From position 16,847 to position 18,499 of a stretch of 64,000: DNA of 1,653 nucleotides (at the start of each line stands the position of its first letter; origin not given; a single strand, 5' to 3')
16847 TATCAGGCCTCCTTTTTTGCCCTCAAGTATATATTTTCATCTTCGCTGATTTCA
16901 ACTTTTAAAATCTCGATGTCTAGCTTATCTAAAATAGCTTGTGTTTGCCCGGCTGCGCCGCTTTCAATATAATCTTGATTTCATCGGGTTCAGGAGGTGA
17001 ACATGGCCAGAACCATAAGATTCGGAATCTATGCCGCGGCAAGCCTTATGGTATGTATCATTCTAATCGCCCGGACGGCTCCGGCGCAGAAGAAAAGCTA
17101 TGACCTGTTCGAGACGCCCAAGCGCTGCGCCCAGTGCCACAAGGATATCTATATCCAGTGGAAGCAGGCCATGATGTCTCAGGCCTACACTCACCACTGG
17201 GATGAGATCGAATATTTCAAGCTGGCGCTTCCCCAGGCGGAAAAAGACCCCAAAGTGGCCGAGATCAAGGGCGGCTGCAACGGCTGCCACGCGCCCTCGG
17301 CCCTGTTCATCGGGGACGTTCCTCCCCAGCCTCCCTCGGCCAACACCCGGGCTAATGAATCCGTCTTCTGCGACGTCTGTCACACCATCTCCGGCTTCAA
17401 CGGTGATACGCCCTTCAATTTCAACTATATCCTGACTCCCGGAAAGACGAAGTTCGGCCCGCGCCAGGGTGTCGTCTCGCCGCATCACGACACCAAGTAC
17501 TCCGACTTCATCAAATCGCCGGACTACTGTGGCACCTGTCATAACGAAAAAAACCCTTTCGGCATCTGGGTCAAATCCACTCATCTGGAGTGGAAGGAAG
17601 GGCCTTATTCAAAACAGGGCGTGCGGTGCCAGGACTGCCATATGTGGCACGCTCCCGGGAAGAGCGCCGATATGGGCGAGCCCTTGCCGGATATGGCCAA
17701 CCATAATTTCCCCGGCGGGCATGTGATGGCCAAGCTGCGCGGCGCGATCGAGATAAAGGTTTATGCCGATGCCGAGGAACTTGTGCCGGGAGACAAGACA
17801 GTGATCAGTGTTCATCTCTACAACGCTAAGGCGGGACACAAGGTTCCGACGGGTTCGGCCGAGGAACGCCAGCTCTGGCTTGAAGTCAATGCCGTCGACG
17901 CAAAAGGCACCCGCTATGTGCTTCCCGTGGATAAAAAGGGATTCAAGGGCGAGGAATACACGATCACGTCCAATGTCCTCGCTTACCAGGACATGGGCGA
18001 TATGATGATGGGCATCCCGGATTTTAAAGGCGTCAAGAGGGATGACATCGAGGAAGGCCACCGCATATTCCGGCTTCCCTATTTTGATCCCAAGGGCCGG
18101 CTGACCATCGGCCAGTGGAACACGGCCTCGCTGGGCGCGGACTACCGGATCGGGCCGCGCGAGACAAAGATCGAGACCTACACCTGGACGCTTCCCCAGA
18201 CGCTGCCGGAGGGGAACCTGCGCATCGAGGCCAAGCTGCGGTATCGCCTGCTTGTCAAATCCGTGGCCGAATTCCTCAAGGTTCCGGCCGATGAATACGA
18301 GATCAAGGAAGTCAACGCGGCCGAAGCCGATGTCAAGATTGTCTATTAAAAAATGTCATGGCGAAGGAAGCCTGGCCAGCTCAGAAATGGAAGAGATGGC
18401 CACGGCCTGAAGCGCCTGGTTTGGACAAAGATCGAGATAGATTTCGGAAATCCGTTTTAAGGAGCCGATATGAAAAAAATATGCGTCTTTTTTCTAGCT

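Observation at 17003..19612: Pentaheme cytochrome plus Cyc2-like cytochrome-porin: candidate extracellular electron-transfer module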

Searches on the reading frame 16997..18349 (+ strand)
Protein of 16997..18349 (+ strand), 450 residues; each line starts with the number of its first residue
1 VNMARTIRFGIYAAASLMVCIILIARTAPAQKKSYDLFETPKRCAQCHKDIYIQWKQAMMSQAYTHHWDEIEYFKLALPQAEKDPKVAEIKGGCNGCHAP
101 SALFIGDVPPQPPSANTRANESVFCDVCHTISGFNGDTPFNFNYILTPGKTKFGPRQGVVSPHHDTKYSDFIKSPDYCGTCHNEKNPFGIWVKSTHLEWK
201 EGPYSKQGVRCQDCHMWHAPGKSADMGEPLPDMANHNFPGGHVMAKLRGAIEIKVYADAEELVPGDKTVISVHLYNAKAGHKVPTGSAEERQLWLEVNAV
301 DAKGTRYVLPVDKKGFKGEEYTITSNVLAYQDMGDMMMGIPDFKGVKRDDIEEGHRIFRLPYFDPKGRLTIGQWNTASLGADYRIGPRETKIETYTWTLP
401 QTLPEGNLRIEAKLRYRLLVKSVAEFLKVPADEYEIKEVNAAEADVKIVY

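Call 3: search_protein_families(library=pfam, proteins=[window:16997-18349:+], max_evalue=0.1)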
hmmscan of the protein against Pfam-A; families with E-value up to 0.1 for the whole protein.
window:16997-18349:+ (450 aa): 8 families
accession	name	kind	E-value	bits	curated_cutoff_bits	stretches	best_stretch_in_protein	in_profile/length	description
PF14522.11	Cytochrome_C7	-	1.2e-09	38.2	24.8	2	40-130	12-67/67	Cytochrome c7 and related cytochrome c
PF13435.11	Cytochrome_C554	-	2.4e-07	32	20.8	1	44-130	2-84/84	Cytochrome c554 and c-prime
PF14537.11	Cytochrom_c3_2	-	1.2e-05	26.1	25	1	173-220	24-69/79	Cytochrome c3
PF03264.19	Cytochrom_NNT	-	5.2e-05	23.5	24.1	1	173-219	34-76/174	NapC/NirT cytochrome c family, N-terminal region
PF00130.28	C1_1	-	8e-05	22.8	26.5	1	172-216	8-36/53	Phorbol esters/diacylglycerol binding domain (C1 domain)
PF22113.1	Mtrc-MtrF_II-IV_dom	-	0.00025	21.1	30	1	93-217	8-129/176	Outer membrane cytochrome MtrC/MtrF-like, domains II/IV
PF13438.11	DUF4113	-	0.032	14.7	24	1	54-71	31-48/51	Domain of unknown function (DUF4113)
PF09699.15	Paired_CXXCH_1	-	0.053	13.7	20.6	0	174-185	28-39/41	Doubled CXXCH motif (Paired_CXXCH_1)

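Call 4: search_protein_families(library=ncbifam, proteins=[window:16997-18349:+], max_evalue=0.1)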
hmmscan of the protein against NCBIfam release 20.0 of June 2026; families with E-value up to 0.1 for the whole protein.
window:16997-18349:+ (450 aa): 9 families
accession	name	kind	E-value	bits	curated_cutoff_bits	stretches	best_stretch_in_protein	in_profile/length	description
NF040886.1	cyt_C_like_Sec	equivalog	5.6e-17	61.4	250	2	153-305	181-333/423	multiheme c-type cytochrome (seleno)protein ExtKL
TIGR03153.1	cytochr_NrfH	equivalog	5.3e-06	26.5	134.2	2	166-219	19-63/138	cytochrome c nitrite reductase small subunit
NF041198.1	UshA_like_PCGU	equivalog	0.00045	18.9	275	1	30-65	397-432/519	UshA-like (seleno)protein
TIGR03507.1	decahem_SO1788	subfamily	0.00091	17.8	209.3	0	176-224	270-308/672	OmcA/MtrC family decaheme c-type cytochrome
NF041028.1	decahem_GSU2203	exception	0.0013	18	325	0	192-225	109-142/317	GSU2203 family decaheme c-type cytochrome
NF043010.1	Cyt554_Nsmonas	equivalog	0.0024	17.3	400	1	21-129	15-115/238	cytochrome c-550 CycA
TIGR03508.1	decahem_SO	subfamily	0.013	15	192.2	1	94-220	5-106/258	DmsE family decaheme c-type cytochrome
TIGR03146.1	cyt_nit_nrfB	equivalog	0.028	14.7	166.6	0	171-216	6-48/145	cytochrome c nitrite reductase pentaheme subunit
NF008659.0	PRK11659.1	equivalog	0.031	14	184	0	170-216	40-83/188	cytochrome c nitrite reductase pentaheme subunit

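Call 8: find_homologous_proteins(query=window:16997-18349:+, max_evalue=0.001)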
Query window:16997-18349:+ (450 aa): 2890 proteins with E <= 0.001 among 6062 candidates; the best 120 are listed.
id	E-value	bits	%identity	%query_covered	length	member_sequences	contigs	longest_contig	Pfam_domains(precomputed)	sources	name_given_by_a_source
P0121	0.0e+0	1040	97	100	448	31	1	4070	PF14537.12,PF13435.12,PF03264.20,PF14522.12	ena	-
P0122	2.0e-298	1008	92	100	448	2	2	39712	PF14537.12,PF13435.12,PF14522.12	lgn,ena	-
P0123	9.5e-274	926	84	100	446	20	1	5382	PF14537.12,PF13435.12,PF03264.20,PF14522.12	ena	-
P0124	1.2e-272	923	84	100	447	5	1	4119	PF14537.12,PF13435.12,PF03264.20,PF00130.29,PF14522.12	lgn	-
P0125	7.0e-270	914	80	100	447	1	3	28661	PF14537.12,PF13435.12,PF03264.20,PF14522.12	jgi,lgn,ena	jgi:hypothetical protein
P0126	8.2e-270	913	80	100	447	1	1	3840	PF14537.12,PF13435.12,PF03264.20,PF14522.12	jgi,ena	-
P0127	5.9e-269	911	81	100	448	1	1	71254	PF14537.12,PF13435.12,PF03264.20,PF14522.12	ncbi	ncbi:MAG: multiheme c-type cytochrome [Candidatus Aminicenantales bacterium]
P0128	8.4e-266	900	81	100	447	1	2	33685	PF14537.12,PF13435.12,PF03264.20,PF14522.12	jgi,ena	-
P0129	5.2e-265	898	83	94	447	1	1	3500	PF14537.12,PF13435.12,PF03264.20,PF14522.12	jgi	jgi:hypothetical protein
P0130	5.5e-264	894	80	100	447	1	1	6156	PF13435.12,PF03264.20,PF14522.12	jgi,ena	-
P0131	1.6e-263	893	85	94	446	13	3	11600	PF13435.12,PF03264.20,PF14522.12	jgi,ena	-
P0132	4.5e-263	891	81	100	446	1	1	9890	PF14537.12,PF13435.12,PF03264.20,PF14522.12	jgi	jgi:hypothetical protein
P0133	1.0e-259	880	80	100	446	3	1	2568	PF14537.12,PF13435.12,PF03264.20,PF14522.12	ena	-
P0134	2.1e-258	876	80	99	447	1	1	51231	PF13435.12,PF03264.20,PF14522.12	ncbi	-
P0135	4.3e-258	875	82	96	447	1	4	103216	PF14537.12,PF13435.12,PF03264.20,PF14522.12,PF22113.2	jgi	jgi:nitrate/TMAO reductase-like tetraheme cytochrome c subunit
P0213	3.5e-183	628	64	93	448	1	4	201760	PF13435.12,PF14522.12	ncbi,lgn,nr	ncbi:MAG: Cytochrome c family protein [Ignavibacteriae bacterium]|nr:MAG: Cytochrome c family protei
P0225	1.9e-182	625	61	96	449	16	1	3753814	PF13435.12,PF03264.20,PF14522.12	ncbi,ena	-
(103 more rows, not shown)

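Call 35: search_solved_structures(query=A2, max_evalue=1, show_alignments=1)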
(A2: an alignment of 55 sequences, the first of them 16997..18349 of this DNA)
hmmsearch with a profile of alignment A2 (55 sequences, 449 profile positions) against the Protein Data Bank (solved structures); distinct sequences matched with E-value up to 1: 13.
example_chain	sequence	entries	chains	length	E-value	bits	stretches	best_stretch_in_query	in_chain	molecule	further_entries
5ze8_A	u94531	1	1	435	6.5e-15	58.1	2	40-136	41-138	cytochrome c552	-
8e5g_A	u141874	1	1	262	0.0031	19.6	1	85-200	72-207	c-type cytochrome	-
1qdb_A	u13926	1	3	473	0.0092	18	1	197-254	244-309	CYTOCHROME C NITRITE REDUCTASE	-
9wt9_A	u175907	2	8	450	0.037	16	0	28-306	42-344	Cytochrome c,Multiheme cytochrome c selenoprotein mutant (MccSep U325A) | Cytochrome c,Multiheme cytochrome c selenoprotein (MccSep)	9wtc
9vgn_A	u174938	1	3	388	0.04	15.9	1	380-435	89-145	Cytochrome P450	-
6v0a_A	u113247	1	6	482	0.047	15.7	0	31-82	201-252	Nitrite reductase (cytochrome; ammonia-forming)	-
9vgm_A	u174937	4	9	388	0.055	15.5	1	382-435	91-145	Cytochrome P450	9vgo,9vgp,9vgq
9wt8_A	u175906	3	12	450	0.063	15.3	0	28-306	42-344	Cytochrome c,Multiheme cytochrome c selenoprotein (MccSep)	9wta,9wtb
3bng_A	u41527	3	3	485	0.48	12.4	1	199-226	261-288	Cytochrome c-552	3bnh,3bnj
6i5b_A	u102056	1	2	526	0.75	11.7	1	168-225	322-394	Uncharacterized protein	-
4wjy_A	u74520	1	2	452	0.8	11.6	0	198-227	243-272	Cytochrome c-552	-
2rf7_A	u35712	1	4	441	0.9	11.5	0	198-226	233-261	Cytochrome c-552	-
1gu6_A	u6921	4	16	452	0.93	11.4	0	198-227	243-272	CYTOCHROME C552 | Cytochrome c-552 | Cytochrome c nitrite reductase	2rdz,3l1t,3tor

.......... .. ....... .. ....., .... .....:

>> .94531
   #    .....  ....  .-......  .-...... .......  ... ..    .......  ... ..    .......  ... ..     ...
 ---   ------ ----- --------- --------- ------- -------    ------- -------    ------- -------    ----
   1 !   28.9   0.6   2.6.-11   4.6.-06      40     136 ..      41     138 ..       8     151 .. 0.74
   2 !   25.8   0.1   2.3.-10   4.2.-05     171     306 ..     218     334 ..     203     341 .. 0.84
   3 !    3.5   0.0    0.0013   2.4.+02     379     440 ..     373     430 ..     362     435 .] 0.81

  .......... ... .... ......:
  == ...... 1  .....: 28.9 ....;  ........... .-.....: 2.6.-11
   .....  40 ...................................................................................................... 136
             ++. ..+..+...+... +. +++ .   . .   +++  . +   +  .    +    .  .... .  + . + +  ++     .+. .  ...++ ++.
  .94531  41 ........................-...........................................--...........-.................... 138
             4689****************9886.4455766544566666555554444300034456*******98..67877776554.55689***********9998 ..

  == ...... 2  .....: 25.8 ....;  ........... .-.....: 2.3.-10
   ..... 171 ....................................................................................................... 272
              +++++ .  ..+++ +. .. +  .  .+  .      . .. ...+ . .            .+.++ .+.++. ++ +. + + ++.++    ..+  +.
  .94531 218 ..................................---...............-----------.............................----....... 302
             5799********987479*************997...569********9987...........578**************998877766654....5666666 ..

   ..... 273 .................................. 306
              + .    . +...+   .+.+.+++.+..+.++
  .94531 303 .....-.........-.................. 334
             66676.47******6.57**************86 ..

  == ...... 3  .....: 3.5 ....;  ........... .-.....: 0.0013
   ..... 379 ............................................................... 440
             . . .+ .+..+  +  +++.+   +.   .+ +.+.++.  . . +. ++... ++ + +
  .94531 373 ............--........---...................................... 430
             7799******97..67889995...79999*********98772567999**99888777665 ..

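Call 47: search_solved_structures(query=A2, max_evalue=0.05, show_alignments=4)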
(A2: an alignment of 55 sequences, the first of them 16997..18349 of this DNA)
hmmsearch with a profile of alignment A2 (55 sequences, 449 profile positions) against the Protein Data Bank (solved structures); distinct sequences matched with E-value up to 0.05: 6.
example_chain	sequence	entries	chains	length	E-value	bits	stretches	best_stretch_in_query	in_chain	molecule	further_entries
5ze8_A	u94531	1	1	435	6.5e-15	58.1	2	40-136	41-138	cytochrome c552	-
8e5g_A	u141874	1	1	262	0.0031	19.6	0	85-200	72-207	c-type cytochrome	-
1qdb_A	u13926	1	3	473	0.0092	18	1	197-254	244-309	CYTOCHROME C NITRITE REDUCTASE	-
9wt9_A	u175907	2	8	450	0.037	16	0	28-306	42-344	Cytochrome c,Multiheme cytochrome c selenoprotein mutant (MccSep U325A) | Cytochrome c,Multiheme cytochrome c selenoprotein (MccSep)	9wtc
9vgn_A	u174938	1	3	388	0.04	15.9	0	380-435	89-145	Cytochrome P450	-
6v0a_A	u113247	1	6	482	0.047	15.7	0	31-82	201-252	Nitrite reductase (cytochrome; ammonia-forming)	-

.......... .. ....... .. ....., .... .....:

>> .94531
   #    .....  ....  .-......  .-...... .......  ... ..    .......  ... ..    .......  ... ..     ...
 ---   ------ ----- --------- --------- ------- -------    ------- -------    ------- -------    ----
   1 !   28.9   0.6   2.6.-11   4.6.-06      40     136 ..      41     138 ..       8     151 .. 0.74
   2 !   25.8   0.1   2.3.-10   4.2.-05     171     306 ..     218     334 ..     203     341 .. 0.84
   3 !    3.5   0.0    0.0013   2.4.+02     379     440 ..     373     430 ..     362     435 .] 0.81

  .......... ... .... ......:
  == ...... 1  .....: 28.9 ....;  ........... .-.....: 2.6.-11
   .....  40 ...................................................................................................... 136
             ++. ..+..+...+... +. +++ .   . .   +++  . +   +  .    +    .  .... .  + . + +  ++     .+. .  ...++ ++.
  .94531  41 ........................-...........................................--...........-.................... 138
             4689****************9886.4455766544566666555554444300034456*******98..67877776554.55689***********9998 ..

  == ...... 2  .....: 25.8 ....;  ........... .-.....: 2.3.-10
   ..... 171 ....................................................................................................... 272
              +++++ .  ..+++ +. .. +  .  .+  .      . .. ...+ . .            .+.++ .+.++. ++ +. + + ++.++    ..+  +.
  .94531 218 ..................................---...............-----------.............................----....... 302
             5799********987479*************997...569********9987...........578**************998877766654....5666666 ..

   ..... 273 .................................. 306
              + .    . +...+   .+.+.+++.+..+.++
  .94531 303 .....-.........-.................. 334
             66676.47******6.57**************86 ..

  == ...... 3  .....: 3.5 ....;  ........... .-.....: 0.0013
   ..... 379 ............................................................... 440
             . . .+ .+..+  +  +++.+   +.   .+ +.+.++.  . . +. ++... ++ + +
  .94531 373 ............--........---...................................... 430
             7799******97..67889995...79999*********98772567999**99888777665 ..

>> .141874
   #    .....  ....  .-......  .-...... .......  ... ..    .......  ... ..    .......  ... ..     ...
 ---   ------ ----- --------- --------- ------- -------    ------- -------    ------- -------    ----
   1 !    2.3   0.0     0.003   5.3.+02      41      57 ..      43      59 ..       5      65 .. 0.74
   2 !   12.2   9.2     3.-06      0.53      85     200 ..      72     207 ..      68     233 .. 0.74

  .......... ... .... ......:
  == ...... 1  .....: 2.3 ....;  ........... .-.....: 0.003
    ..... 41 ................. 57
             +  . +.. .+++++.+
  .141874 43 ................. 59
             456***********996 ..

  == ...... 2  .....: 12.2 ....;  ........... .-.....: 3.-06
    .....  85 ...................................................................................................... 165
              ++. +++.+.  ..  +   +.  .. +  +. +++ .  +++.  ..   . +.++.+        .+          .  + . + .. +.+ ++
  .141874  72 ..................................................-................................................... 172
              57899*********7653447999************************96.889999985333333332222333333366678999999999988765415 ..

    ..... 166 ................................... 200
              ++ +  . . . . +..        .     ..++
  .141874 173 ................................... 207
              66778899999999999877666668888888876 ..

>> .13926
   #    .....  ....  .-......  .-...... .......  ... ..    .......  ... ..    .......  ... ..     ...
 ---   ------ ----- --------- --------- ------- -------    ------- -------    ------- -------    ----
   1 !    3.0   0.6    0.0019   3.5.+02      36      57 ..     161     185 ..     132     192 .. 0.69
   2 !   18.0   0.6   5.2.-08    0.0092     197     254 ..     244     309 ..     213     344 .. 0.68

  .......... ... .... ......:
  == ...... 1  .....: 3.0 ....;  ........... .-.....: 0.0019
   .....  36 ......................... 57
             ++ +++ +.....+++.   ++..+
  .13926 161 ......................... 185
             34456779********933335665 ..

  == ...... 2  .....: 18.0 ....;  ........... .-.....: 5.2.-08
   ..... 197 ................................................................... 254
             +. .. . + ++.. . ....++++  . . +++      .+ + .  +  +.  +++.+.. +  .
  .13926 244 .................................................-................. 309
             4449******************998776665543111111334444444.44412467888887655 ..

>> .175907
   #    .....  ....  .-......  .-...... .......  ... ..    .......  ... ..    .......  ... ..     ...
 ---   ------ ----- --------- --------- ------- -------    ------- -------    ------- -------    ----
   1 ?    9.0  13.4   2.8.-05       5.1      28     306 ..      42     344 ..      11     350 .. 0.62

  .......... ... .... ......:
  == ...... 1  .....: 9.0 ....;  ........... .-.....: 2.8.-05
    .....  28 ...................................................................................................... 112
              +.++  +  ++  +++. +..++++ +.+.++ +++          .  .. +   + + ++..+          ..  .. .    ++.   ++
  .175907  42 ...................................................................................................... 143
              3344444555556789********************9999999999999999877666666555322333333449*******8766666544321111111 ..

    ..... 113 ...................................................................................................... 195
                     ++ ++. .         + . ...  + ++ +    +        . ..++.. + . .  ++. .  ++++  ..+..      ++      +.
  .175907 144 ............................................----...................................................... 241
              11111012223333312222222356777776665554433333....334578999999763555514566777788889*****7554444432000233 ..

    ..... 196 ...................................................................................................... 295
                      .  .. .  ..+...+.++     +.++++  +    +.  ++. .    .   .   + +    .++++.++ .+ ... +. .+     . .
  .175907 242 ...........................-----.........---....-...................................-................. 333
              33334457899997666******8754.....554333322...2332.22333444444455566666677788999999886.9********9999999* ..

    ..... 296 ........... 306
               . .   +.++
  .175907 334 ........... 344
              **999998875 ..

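Call 49: predict_structure(alignment_id=A2)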
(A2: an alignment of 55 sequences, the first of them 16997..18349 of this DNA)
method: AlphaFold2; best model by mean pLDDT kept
length: 450 residues; sequences in the alignment: 55
mean_pLDDT: 87.1   pTM: 0.83
mean pLDDT of the five models: 87.1, 80.9, 80.8, 71.2, 60.8
residues with pLDDT >= 90: 226; 70-90: 180; 50-70: 43; < 50: 1
segments of 3 or more residues with pLDDT < 50: none
pLDDT, mean of each block of 10 residues (from residue 1): 78 93 73 72 88 85 76 88 88 60 69 69 77 88 81 87 88 87 88 90 91 84 86 81 75 96 97 93 72 96 96 97 96 93 96 95 95 92 94 98 97 94 94 92 97
secondary structure, 60 per line:
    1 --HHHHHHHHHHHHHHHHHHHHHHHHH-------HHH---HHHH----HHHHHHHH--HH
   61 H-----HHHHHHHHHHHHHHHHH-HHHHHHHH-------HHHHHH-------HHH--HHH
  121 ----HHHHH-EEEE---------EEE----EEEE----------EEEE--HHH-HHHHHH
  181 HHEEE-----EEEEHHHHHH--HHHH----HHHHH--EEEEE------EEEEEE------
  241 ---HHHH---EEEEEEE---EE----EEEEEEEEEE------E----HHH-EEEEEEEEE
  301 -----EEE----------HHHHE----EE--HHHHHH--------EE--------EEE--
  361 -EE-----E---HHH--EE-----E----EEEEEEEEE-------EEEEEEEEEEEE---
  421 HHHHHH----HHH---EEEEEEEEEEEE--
elements in order: H3-27 H41-44 H49-56 H67-83 H85-92 H100-105 H125-129 E131-134 E144-146 E151-154 E165-168 H175-182 E183-185 E191-194 H195-200 H203-206 H211-215 E218-222 E229-234 H244-247 E251-257 E267-276 E292-300 E306-308 H319-322 H332-337 E356-358 E390-398 E406-417 H421-426 E437-448
